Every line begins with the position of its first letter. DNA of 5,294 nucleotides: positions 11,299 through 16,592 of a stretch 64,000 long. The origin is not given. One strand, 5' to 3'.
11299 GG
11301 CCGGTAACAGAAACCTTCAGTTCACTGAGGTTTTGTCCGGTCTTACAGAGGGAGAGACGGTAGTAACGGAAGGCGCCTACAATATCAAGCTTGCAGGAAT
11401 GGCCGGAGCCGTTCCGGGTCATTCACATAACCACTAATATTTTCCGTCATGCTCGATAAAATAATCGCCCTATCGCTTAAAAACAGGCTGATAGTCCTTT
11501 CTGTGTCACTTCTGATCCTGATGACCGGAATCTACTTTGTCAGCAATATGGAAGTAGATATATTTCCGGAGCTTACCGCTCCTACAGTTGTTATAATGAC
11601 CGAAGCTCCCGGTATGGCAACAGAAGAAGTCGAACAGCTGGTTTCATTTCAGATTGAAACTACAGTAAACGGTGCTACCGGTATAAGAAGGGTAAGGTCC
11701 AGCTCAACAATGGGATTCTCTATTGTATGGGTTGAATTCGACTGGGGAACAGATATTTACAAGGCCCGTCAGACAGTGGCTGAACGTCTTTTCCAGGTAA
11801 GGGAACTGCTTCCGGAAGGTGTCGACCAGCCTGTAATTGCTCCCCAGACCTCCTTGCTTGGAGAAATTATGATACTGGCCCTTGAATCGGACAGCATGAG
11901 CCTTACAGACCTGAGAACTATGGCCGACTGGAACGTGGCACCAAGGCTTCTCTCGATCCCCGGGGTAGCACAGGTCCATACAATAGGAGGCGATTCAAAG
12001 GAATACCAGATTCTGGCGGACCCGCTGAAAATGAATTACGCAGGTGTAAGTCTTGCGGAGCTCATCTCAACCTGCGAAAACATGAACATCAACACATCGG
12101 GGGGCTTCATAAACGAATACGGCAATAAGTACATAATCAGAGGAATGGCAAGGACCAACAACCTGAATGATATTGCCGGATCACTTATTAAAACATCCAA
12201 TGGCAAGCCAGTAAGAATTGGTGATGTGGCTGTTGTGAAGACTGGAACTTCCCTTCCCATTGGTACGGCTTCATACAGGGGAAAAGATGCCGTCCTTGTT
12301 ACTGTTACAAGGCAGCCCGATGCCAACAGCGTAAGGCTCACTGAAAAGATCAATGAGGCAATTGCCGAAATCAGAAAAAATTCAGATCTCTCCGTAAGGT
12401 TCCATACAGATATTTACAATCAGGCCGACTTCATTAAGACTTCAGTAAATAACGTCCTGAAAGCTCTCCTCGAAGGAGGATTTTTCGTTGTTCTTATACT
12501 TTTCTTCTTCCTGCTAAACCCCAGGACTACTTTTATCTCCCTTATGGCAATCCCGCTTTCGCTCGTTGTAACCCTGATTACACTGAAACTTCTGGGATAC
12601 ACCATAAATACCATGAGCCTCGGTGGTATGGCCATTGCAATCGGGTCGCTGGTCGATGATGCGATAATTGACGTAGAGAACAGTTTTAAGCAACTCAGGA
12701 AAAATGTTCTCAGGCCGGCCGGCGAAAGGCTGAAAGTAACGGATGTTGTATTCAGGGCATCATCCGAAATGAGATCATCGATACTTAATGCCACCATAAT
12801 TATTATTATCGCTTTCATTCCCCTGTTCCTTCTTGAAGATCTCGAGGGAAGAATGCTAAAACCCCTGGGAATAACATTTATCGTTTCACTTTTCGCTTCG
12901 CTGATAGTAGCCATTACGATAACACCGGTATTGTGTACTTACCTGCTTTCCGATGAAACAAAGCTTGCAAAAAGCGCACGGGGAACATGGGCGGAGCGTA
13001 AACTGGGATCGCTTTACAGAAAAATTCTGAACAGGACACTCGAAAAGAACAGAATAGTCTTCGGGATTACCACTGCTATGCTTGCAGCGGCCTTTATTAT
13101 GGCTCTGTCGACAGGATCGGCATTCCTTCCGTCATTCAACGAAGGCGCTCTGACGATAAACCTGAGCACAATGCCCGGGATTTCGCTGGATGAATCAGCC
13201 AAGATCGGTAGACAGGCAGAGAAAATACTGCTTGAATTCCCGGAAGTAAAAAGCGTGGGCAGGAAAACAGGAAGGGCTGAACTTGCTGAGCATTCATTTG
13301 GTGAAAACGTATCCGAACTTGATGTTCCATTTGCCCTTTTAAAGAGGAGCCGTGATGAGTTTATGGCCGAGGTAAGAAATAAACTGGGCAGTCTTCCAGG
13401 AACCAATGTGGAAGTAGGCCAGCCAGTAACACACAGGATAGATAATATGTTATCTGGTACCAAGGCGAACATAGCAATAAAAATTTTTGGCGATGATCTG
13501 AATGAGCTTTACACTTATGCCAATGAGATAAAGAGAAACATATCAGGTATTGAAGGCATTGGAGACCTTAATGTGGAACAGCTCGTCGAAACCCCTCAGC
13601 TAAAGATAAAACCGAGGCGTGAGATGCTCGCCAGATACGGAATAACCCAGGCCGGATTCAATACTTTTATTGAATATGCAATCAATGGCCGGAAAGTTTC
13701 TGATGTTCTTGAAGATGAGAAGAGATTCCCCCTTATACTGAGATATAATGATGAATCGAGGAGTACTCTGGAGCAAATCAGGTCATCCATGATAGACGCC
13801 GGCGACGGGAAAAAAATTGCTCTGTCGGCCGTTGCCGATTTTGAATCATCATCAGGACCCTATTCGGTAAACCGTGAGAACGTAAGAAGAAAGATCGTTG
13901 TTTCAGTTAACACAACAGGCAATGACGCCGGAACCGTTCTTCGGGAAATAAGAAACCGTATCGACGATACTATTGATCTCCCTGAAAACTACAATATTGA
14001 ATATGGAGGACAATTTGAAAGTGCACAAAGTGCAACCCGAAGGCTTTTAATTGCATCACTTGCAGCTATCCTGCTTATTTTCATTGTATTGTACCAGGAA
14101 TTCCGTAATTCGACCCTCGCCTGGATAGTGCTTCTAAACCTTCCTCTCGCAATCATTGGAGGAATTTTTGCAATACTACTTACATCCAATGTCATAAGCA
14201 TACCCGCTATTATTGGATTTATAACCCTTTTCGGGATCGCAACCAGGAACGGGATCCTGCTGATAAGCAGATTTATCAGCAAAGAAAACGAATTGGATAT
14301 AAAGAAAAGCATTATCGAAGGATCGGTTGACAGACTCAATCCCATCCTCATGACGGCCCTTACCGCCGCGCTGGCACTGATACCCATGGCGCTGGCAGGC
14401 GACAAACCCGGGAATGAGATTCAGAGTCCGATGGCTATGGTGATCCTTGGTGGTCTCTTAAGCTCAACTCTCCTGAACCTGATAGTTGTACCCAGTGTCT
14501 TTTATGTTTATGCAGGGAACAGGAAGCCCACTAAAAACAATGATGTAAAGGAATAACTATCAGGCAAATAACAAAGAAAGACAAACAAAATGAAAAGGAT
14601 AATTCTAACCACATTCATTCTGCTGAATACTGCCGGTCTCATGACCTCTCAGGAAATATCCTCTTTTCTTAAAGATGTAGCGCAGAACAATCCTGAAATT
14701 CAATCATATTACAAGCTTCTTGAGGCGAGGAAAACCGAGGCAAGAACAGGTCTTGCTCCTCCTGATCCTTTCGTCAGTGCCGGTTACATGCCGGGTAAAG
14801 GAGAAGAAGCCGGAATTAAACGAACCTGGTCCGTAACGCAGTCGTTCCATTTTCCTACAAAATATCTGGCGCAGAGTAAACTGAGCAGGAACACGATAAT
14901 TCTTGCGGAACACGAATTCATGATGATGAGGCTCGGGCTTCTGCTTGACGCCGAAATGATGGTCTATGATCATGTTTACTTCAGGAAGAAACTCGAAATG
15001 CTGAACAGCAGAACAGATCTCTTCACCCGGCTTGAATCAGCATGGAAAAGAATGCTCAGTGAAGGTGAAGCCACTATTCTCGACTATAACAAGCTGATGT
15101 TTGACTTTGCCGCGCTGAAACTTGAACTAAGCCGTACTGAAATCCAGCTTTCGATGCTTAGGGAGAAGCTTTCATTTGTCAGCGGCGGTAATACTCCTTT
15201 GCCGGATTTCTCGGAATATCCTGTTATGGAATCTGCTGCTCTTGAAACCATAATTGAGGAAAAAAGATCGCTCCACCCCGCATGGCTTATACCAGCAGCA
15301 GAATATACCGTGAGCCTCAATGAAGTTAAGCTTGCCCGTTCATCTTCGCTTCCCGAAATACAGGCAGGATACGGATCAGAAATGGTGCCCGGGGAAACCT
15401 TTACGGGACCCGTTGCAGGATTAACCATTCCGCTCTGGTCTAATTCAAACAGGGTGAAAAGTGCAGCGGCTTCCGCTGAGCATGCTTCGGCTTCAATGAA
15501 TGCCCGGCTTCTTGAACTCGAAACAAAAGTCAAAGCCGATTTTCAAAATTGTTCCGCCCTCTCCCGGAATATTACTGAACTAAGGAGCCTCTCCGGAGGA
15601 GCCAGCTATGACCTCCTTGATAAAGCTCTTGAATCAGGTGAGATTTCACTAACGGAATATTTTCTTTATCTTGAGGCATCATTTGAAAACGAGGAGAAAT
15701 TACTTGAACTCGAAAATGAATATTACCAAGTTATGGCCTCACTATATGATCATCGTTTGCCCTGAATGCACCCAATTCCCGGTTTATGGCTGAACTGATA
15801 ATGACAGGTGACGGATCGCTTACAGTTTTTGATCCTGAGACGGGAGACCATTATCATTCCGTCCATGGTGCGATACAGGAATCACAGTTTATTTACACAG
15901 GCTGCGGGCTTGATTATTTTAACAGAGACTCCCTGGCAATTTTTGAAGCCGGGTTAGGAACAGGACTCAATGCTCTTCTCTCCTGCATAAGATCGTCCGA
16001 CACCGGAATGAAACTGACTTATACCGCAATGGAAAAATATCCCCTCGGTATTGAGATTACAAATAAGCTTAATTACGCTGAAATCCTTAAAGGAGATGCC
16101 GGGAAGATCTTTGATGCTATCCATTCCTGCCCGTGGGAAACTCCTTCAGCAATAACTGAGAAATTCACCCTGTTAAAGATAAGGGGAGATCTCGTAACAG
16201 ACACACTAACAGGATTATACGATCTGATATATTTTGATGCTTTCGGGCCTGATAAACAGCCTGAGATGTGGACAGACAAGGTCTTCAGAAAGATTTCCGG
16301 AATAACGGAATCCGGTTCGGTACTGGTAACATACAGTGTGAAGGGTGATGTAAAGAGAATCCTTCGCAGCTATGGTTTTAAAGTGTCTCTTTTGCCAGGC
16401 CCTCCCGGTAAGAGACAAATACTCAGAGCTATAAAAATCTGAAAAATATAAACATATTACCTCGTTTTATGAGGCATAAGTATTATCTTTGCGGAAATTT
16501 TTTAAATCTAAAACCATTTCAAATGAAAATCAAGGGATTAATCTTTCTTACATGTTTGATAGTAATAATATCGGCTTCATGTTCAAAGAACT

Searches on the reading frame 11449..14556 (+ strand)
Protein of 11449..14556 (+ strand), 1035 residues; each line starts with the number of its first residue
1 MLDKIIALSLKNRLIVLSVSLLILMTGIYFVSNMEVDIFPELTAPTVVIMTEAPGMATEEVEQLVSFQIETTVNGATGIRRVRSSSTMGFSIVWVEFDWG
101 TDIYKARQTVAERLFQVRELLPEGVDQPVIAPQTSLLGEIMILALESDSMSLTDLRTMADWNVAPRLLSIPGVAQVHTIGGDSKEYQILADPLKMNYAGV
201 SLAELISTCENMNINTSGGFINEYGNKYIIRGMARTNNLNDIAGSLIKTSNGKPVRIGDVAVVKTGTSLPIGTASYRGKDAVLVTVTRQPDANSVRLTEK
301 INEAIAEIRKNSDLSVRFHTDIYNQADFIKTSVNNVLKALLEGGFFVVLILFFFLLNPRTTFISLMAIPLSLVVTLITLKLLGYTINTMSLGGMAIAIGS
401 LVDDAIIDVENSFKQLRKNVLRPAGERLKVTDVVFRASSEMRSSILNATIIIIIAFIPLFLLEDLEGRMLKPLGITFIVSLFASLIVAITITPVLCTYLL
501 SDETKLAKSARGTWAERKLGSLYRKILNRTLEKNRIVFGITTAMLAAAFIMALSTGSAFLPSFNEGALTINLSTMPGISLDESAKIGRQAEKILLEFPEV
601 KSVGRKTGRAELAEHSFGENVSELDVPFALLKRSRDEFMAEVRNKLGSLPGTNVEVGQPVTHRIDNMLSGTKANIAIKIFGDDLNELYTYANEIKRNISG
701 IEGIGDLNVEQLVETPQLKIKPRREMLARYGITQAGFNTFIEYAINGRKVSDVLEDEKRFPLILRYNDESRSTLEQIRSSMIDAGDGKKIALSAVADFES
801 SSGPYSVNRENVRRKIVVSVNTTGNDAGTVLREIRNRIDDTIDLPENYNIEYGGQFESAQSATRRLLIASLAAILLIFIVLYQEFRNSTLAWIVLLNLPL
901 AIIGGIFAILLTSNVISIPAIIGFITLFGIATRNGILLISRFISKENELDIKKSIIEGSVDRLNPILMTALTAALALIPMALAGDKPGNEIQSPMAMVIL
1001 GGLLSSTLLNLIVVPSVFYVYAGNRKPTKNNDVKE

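Call 40: search_protein_families(library=pfam, proteins=[window:11449-14556:+], max_evalue=0.00001)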
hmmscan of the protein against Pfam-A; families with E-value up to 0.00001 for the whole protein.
window:11449-14556:+ (1035 aa): 2 families
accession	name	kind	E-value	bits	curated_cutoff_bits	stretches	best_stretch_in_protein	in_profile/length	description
PF00873.25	ACR_tran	-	3.4e-262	873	28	1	5-1020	1-1019/1021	AcrB/AcrD/AcrF family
PF03176.21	MMPL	-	1.9e-14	53.8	20.5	1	794-1027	66-310/333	MMPL family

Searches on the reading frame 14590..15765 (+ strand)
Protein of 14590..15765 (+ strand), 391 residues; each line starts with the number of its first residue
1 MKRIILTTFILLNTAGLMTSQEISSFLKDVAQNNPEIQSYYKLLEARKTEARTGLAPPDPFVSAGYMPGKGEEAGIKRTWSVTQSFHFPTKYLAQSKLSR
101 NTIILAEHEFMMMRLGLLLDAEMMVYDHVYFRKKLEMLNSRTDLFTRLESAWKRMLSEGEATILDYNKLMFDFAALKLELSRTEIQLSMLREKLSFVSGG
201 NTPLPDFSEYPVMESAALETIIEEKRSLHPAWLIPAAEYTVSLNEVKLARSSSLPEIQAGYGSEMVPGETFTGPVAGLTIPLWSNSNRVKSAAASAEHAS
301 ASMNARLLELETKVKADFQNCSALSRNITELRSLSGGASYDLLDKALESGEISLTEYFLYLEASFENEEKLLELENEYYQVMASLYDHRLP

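Call 6: search_protein_families(library=pfam, proteins=[window:14590-15765:+], max_evalue=0.00001)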
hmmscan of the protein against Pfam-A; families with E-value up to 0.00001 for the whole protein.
window:14590-15765:+ (391 aa): 1 family
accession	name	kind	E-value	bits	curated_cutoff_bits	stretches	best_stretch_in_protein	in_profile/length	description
PF02321.23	OEP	-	2.1e-17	64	22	2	237-386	20-183/187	Outer membrane efflux protein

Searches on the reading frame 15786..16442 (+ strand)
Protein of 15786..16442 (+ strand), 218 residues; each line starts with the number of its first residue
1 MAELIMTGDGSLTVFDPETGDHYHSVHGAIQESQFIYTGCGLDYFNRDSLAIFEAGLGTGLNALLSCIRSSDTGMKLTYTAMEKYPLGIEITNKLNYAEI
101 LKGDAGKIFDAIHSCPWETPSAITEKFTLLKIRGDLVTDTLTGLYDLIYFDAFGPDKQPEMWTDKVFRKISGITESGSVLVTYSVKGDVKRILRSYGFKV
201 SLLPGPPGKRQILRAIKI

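Call 6: search_protein_families(library=pfam, proteins=[window:15786-16442:+], max_evalue=0.00001)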
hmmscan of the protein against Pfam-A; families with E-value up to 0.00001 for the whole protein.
window:15786-16442:+ (218 aa): 1 family
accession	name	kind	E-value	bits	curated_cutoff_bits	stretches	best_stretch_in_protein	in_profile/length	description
PF05430.17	Methyltransf_30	-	8.7e-19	68.1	22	1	140-217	46-123/124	S-adenosyl-L-methionine-dependent methyltransferase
